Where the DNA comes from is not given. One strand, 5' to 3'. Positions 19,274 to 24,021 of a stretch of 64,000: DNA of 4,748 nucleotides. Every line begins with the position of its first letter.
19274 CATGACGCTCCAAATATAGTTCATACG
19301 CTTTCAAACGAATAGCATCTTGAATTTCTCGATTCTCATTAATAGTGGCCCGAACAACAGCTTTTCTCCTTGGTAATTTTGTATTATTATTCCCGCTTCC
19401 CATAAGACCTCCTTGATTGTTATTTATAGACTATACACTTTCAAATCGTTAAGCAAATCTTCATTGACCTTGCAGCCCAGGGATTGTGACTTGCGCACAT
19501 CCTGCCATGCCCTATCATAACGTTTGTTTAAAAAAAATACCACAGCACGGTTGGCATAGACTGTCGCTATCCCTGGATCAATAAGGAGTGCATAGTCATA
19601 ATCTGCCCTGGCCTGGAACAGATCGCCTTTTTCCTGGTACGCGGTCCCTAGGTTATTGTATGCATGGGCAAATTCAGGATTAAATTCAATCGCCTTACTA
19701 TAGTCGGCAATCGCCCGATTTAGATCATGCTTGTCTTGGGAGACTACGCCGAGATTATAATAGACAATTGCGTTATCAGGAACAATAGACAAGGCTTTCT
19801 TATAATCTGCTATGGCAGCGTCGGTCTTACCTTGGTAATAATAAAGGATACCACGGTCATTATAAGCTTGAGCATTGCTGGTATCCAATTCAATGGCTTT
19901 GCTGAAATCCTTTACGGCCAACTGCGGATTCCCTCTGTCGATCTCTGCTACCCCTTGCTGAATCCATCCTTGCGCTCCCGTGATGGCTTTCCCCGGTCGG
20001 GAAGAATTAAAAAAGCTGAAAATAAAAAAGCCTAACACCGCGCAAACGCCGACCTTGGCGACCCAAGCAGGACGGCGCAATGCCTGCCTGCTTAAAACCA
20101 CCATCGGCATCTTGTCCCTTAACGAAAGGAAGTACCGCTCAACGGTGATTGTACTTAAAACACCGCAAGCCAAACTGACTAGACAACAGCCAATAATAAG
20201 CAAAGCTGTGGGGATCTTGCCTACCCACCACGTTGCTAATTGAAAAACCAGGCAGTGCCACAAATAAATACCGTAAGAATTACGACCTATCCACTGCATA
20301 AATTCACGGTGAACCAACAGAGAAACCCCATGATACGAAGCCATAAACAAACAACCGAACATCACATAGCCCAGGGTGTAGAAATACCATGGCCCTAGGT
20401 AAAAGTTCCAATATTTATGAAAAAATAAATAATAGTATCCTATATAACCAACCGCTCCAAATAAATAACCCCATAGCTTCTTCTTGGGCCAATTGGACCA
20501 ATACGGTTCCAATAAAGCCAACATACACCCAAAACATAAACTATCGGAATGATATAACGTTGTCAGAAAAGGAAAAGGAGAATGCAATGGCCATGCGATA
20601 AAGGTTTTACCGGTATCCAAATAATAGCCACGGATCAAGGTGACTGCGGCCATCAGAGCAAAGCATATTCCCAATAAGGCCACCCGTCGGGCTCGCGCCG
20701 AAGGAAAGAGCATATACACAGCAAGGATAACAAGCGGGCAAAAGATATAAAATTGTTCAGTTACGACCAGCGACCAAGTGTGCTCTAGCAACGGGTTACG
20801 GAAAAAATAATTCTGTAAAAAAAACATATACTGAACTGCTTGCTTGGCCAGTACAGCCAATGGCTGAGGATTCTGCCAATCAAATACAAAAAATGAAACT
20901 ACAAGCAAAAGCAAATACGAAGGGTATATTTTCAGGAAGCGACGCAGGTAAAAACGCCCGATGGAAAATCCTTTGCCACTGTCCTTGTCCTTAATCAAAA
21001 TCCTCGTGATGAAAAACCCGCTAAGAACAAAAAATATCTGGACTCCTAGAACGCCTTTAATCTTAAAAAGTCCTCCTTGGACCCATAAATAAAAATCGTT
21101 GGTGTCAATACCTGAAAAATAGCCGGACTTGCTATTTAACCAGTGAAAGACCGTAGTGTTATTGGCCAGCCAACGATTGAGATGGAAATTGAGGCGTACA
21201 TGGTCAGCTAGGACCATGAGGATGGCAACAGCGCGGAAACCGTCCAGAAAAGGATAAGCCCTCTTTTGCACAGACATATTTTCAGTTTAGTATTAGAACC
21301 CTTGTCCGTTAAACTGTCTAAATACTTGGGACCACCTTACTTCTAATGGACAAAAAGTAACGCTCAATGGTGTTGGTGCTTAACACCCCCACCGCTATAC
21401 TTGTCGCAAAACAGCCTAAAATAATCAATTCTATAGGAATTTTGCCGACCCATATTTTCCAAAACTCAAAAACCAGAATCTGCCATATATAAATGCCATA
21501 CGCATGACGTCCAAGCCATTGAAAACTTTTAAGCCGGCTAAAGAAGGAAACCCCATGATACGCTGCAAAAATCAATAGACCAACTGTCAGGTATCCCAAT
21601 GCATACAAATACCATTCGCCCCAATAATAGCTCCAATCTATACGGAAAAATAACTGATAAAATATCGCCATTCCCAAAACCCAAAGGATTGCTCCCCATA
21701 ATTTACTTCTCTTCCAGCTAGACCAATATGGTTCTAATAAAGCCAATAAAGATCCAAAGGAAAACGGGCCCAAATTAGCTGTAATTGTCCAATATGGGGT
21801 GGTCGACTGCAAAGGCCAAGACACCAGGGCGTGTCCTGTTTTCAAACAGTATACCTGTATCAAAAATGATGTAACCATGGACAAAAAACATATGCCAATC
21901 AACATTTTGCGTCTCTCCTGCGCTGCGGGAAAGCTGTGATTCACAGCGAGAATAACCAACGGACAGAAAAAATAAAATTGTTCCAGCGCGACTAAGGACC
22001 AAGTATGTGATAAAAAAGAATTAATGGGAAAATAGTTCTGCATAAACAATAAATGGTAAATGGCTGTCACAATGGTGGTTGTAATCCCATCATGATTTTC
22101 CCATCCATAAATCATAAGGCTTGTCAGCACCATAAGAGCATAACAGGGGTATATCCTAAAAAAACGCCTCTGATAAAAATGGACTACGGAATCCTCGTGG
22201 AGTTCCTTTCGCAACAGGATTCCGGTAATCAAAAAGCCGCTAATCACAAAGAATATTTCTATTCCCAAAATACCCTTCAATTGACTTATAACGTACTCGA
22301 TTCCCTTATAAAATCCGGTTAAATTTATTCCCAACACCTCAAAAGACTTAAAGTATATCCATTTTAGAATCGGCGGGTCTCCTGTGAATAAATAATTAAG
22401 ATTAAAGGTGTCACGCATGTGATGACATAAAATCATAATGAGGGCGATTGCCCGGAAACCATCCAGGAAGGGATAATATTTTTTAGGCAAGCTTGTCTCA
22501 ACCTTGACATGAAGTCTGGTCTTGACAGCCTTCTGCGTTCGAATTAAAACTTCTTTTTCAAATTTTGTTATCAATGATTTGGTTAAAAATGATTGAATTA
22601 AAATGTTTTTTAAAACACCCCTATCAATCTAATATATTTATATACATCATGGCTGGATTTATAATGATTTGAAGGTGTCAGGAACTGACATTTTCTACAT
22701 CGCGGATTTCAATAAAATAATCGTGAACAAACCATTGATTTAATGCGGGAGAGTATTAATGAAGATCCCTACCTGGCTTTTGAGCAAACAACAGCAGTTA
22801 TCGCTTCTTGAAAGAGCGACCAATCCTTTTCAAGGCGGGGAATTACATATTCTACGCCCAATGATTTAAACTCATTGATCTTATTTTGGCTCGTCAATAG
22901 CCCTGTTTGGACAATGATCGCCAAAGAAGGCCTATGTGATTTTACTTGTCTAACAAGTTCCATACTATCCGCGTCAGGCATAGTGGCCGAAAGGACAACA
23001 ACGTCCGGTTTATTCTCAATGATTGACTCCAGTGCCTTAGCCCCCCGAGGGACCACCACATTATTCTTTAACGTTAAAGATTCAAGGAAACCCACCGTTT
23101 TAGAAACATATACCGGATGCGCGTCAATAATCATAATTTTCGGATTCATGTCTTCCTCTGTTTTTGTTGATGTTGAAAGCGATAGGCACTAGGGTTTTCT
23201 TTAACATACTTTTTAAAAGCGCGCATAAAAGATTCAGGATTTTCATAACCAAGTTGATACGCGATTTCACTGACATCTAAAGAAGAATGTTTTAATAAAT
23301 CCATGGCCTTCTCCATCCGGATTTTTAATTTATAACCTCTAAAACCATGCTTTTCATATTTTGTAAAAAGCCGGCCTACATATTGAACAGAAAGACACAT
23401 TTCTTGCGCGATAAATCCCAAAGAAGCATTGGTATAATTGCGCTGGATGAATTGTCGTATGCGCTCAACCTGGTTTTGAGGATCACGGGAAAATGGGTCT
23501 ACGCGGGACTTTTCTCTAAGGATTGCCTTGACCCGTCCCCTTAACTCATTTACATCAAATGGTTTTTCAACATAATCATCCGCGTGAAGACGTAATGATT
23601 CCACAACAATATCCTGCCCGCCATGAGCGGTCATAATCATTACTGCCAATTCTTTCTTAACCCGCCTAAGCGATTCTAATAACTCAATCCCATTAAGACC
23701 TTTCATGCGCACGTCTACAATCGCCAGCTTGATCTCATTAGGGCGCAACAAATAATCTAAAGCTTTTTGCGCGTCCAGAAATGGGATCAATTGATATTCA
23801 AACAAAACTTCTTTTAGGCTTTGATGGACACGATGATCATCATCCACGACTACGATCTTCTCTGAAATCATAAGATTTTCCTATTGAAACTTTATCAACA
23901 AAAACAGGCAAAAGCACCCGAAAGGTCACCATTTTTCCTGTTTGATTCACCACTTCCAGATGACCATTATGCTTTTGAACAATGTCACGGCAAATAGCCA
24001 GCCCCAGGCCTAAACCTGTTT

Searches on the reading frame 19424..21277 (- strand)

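Call 34: search_protein_families(library=pfam, proteins=[window:19424-21277:-], max_evalue=0.001)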
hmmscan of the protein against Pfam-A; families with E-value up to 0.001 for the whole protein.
window:19424-21277:- (617 aa): 16 families
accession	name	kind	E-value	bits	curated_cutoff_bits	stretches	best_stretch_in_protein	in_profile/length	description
PF00515.34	TPR_1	-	8.1e-33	111.3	27.8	2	469-502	1-34/34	Tetratricopeptide repeat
PF01757.29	Acyl_transf_3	-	1.3e-30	107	31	1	9-374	2-323/326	Acyltransferase domain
PF13414.12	TPR_11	-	2e-28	98.3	26.8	3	479-512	4-37/42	TPR repeat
PF07719.23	TPR_2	-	6.1e-28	95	27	3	469-502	1-34/34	Tetratricopeptide repeat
PF13431.12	TPR_17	-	5.7e-23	79.7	24.4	2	526-558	2-34/34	Tetratricopeptide repeat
PF13181.12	TPR_8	-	1.8e-19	68.6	25.7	1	469-501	1-33/34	Tetratricopeptide repeat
PF13424.12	TPR_12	-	1.8e-14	54.1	30.1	1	440-498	8-74/77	Tetratricopeptide repeat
PF13432.12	TPR_16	-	1.5e-13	51.3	32.7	1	441-503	3-65/65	Tetratricopeptide repeat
PF13371.12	TPR_9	-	1.3e-10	41.6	35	0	469-504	29-64/73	Tetratricopeptide repeat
PF13374.12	TPR_10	-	1.5e-10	41.2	27.5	0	469-498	2-31/42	Tetratricopeptide repeat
PF14559.12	TPR_19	-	1.9e-08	35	25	0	482-510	4-32/68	Tetratricopeptide repeat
PF13428.12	TPR_14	-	2.1e-07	31.4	23.5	0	471-510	3-42/44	Tetratricopeptide repeat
PF24575.1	TPR_Slam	-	1.4e-05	25.9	35.2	0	475-516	53-94/104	Surface lipoprotein assembly modifier, N-terminal TPR repeats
PF23914.1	TPR_CcmH_CycH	-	1.7e-05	25.1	42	0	478-562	59-146/158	Cytochrome c-type biogenesis protein H TPR domain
PF10373.15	EST1_DNA_bind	-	0.00021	21.4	22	0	526-556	5-35/282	Est1 DNA/RNA binding domain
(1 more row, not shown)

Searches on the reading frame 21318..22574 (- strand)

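Call 62: search_protein_families(library=pfam, proteins=[window:21318-22574:-], max_evalue=0.0001)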
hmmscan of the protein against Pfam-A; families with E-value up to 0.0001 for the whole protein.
window:21318-22574:- (418 aa): 1 family
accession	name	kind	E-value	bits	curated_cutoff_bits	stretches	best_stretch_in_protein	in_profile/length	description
PF01757.29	Acyl_transf_3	-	4.4e-28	98.7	31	1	35-395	2-322/326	Acyltransferase domain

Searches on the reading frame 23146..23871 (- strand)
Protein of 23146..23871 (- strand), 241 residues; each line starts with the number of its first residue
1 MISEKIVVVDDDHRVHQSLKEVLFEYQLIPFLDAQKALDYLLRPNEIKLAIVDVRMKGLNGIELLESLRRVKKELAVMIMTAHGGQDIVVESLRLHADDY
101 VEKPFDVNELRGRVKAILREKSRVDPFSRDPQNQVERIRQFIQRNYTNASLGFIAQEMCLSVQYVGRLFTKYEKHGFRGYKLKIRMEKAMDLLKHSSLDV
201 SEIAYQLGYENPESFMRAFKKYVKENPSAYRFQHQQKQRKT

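Call 62: search_protein_families(library=pfam, proteins=[window:23146-23871:-], max_evalue=0.0001)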
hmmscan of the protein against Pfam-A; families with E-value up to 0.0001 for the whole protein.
window:23146-23871:- (241 aa): 3 families
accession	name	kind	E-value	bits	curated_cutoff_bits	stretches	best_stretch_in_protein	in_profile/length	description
PF00072.30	Response_reg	-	6.9e-21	74.9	30.2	1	6-114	1-110/111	Response regulator receiver domain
PF12833.13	HTH_18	-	4.6e-19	68.9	33.6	1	154-231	1-78/80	Helix-turn-helix domain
PF00165.29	HTH_AraC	-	1.2e-08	35.3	26.6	1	193-231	1-41/42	Bacterial regulatory helix-turn-helix proteins, AraC family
